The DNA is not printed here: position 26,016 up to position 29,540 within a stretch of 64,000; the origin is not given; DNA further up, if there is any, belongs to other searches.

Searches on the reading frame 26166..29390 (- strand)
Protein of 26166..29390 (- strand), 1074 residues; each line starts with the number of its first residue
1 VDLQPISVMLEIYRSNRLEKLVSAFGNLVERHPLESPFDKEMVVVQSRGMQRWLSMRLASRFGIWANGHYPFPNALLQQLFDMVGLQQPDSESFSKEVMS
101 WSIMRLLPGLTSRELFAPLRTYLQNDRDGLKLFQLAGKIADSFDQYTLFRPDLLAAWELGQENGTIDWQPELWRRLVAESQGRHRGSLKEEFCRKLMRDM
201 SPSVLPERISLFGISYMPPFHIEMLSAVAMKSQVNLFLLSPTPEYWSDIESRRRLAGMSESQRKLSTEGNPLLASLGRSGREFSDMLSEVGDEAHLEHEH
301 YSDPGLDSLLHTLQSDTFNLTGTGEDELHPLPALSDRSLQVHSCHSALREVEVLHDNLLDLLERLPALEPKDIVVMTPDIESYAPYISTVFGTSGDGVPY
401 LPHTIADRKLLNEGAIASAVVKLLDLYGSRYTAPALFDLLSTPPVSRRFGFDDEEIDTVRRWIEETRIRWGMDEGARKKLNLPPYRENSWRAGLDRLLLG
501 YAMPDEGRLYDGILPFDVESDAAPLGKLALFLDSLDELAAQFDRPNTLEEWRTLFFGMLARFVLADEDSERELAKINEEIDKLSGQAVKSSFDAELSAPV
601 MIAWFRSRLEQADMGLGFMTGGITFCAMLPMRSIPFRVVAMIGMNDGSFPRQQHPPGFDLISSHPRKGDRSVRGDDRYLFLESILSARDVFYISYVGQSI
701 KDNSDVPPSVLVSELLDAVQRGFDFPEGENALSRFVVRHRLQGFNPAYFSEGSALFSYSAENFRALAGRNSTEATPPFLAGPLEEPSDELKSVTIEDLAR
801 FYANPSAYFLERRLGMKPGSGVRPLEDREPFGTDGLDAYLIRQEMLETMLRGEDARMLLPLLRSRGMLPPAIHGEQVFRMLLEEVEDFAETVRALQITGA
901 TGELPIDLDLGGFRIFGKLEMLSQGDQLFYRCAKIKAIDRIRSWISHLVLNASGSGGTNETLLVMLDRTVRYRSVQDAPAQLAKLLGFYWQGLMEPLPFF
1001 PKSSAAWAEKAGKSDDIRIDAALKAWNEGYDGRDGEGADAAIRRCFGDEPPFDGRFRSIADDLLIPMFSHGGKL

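Call 32: search_protein_families(library=pfam, proteins=[window:26166-29390:-], max_evalue=0.00001)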
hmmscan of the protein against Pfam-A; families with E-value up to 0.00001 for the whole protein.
window:26166-29390:- (1074 aa): 2 families
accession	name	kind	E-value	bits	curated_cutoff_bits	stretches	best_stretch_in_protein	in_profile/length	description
PF04257.20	Exonuc_V_gamma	-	4.9e-105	351.6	25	1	10-319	1-313/314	Exodeoxyribonuclease V, gamma subunit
PF17946.7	RecC_C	-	2.5e-55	187.9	22.6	1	791-1010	2-200/202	RecC C-terminal domain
